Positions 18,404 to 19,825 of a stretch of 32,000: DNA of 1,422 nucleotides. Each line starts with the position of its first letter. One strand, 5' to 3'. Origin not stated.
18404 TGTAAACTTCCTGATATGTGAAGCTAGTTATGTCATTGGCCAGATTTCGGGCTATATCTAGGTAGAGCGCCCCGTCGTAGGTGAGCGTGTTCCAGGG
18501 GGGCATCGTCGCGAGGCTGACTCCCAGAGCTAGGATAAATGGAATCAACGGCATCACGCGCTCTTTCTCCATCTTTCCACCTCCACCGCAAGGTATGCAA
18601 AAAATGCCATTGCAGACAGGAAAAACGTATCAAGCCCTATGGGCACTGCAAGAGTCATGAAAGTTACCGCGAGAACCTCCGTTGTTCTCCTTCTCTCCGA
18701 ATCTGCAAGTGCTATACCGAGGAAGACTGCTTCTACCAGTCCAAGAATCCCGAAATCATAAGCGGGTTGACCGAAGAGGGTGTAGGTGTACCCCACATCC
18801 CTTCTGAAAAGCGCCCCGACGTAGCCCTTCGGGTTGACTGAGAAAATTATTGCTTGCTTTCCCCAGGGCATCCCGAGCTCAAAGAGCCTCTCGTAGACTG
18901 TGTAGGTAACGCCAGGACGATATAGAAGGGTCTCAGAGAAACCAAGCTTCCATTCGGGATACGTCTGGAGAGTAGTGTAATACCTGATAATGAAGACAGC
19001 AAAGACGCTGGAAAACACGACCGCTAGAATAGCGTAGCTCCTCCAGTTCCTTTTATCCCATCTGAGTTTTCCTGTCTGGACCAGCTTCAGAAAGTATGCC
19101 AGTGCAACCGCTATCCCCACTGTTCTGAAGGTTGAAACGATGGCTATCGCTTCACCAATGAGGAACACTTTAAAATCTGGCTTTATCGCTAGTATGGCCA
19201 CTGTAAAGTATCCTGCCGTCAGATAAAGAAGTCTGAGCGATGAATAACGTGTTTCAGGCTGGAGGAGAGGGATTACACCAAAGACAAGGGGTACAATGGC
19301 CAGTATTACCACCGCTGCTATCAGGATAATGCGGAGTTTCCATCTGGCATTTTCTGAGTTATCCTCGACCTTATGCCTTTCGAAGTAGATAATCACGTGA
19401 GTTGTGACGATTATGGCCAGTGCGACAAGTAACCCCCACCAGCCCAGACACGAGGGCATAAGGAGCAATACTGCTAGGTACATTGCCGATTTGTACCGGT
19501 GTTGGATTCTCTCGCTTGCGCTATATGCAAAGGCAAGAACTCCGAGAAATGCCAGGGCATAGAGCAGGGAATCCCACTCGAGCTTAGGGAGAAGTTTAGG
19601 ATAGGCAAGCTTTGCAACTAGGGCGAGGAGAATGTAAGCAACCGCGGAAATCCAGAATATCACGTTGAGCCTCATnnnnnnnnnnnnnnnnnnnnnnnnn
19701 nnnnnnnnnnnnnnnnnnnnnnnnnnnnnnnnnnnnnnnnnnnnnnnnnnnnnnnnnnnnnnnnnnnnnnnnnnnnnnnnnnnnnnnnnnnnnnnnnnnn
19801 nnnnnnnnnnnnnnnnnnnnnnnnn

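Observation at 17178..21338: Four-gene translationally coupled membrane operon: anchored beta-rich protein, two Wzy-like paralogues and an ArnT/PMT_2-type GT-C glycosyltransferase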

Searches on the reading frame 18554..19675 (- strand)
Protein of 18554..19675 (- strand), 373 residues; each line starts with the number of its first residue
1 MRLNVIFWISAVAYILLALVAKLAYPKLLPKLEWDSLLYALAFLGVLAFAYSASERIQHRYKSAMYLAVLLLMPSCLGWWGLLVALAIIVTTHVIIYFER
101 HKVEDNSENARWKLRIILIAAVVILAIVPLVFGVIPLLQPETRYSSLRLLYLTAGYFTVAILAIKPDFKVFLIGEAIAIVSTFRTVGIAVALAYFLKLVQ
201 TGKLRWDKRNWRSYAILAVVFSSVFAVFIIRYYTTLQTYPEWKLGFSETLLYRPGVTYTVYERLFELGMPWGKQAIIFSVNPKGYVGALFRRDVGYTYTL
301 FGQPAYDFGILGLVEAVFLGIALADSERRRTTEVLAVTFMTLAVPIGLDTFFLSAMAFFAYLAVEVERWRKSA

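Call 3: search_protein_families(library=pfam, proteins=[window:18554-19675:-], max_evalue=1)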
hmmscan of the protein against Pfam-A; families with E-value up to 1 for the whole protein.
window:18554-19675:- (373 aa): 4 families
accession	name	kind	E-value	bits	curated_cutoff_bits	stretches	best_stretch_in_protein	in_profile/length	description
PF01901.21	O_anti_polymase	-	3.9e-17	63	24.2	1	5-321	6-295/335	Putative O-antigen polymerase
PF05739.25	SNARE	-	0.055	13.9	26.8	1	102-128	26-52/53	SNARE domain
PF24357.1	TMD0_ABC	-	0.059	13.9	27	1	177-243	30-91/159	ABC transporter TMD0 domain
PF14553.12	YqbF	-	0.32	11.3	27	0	255-269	3-17/43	YqbF, hypothetical protein domain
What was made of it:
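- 18554..19675 (-): g3, 373 aa. It is the second, faster-evolving PF01901 paralogue. It keeps P136, R143, R184, R253, T297, T299, D307 and G309, but has lost the E-T-G-x-x-D motif (P345, I346, T350) and has R230 replaced by K283. Pfam PF01901 at 3.9e-17 (call 3).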

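Call 4: search_protein_families(library=ncbifam, proteins=[window:18554-19675:-], max_evalue=1)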
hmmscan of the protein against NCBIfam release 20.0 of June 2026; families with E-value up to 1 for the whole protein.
window:18554-19675:- (373 aa): 3 families
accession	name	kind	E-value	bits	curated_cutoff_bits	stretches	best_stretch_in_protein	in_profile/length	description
TIGR04370.1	glyco_rpt_poly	subfamily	3.8e-05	22.9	40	1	144-314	135-336/396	oligosaccharide repeat unit polymerase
TIGR02847.1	CyoD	equivalog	0.23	12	81.45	1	169-229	28-90/96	cytochrome o ubiquinol oxidase subunit IV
NF045937.1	MSC_0624_12TM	equivalog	0.53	8.8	70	1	72-234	120-271/445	MSC_0624 family F1-like ATPase-associated membrane protein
